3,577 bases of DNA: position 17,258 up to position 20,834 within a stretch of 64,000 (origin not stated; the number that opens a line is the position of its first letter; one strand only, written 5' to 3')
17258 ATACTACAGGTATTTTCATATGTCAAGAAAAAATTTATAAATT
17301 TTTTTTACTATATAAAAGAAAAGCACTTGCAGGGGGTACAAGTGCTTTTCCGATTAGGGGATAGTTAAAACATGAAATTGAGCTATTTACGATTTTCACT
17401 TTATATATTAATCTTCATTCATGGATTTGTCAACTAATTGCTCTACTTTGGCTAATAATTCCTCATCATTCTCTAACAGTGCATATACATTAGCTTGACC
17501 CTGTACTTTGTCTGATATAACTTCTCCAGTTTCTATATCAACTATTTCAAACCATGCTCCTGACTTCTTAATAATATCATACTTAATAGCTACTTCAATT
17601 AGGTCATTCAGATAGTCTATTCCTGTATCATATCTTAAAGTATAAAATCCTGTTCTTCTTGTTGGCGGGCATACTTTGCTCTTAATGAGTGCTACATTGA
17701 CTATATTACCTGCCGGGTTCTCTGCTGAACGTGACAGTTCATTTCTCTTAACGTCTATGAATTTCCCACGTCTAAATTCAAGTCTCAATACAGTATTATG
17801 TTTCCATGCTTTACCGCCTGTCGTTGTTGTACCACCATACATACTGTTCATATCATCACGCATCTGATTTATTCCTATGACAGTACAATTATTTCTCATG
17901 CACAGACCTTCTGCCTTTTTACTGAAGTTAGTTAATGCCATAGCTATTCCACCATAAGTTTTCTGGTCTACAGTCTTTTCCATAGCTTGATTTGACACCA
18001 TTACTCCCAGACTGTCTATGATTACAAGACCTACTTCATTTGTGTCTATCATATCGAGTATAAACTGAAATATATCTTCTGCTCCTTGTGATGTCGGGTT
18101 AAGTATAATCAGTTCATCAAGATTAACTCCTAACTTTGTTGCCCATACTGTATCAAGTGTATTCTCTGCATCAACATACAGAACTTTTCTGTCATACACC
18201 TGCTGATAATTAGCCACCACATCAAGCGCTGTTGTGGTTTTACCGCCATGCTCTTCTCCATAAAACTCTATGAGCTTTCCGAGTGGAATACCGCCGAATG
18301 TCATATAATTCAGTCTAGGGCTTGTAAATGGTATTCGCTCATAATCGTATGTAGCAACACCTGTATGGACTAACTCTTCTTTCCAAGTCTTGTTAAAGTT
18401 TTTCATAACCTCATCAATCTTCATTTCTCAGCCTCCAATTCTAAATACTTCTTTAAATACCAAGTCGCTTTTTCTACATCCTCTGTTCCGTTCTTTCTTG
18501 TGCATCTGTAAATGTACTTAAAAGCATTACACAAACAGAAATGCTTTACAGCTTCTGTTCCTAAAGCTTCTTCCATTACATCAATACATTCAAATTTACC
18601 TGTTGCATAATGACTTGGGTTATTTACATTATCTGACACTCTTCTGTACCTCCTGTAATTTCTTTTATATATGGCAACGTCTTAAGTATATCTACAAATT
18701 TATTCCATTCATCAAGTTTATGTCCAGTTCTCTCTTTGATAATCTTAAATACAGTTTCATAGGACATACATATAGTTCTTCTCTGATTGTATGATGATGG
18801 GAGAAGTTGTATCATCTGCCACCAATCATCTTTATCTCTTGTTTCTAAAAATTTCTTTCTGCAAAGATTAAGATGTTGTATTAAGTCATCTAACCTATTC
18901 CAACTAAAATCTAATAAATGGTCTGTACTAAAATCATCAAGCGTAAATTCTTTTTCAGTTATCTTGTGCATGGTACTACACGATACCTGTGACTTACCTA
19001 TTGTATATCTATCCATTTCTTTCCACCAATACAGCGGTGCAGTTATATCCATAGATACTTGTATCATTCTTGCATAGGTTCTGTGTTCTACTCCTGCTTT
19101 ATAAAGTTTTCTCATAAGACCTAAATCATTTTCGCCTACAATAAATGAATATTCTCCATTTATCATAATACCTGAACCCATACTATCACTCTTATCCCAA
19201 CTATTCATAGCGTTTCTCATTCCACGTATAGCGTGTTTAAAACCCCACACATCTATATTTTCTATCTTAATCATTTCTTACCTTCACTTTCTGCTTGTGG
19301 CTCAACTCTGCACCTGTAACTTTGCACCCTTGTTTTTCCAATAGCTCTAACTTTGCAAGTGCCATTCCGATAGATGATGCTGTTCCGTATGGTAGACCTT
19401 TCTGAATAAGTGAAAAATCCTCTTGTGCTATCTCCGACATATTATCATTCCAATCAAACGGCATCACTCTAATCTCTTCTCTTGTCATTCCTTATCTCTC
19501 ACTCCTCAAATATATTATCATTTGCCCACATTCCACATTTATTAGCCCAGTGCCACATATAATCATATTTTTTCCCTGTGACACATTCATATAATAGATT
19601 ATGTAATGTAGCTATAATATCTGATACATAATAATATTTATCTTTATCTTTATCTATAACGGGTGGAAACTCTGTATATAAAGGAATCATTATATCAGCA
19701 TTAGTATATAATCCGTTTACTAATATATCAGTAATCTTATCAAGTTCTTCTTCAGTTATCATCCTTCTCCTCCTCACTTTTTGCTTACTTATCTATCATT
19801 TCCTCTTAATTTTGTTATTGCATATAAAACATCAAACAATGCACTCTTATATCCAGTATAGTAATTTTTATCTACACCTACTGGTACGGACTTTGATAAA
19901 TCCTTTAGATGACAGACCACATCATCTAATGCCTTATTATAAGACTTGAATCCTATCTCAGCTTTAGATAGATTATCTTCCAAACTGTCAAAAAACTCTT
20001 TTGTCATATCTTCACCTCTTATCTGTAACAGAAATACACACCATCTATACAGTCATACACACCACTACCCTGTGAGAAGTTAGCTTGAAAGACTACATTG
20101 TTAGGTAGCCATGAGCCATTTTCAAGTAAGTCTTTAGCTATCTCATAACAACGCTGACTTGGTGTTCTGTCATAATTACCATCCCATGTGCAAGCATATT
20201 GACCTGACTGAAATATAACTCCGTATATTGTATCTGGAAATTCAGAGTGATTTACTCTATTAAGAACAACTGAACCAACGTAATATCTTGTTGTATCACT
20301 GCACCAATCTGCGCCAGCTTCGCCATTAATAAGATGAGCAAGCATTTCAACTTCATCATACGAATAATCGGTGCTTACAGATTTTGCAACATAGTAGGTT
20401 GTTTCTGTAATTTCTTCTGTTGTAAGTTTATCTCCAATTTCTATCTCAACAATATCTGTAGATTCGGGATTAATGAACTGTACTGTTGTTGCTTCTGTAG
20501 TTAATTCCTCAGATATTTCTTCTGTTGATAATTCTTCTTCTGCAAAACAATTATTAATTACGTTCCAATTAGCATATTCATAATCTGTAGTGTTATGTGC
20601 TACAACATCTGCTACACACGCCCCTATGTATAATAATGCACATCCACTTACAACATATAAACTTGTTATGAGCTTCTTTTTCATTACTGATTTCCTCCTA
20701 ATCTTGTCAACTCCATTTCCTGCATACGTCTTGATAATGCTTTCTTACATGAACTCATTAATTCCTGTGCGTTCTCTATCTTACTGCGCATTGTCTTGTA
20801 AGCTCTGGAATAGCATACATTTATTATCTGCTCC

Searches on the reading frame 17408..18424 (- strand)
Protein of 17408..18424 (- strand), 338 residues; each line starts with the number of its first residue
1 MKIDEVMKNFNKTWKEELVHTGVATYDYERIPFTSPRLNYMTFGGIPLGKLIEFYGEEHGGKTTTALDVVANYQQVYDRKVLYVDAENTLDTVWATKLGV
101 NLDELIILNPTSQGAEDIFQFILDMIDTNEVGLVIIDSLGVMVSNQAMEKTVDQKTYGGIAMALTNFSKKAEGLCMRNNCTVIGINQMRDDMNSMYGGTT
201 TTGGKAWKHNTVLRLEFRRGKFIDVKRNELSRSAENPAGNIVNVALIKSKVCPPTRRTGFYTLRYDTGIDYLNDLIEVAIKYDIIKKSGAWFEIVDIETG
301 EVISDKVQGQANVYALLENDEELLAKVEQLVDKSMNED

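Call 93: search_protein_families(library=pfam, proteins=[window:17408-18424:-], max_evalue=0.00001)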
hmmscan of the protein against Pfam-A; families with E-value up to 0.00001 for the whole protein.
window:17408-18424:- (338 aa): 3 families
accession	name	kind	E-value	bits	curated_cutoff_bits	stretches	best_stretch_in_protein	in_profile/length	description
PF00154.27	RecA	-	1.8e-40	139.5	27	1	7-269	7-261/262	recA bacterial DNA recombination protein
PF21096.2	RecA_C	-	7e-09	36.1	27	1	274-335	2-56/57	RecA C-terminal domain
PF13481.12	AAA_25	-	1.5e-07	31.7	27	1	28-187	12-189/195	AAA domain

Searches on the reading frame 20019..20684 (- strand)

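Call 25: search_protein_families(library=pfam, proteins=[window:20019-20684:-], max_evalue=0.001)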
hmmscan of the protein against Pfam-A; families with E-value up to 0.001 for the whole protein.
window:20019-20684:- (221 aa): 1 family
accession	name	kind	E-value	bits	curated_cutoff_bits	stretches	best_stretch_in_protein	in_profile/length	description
PF07486.17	Hydrolase_2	-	1.4e-16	61.3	27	1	133-199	7-73/100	Cell Wall Hydrolase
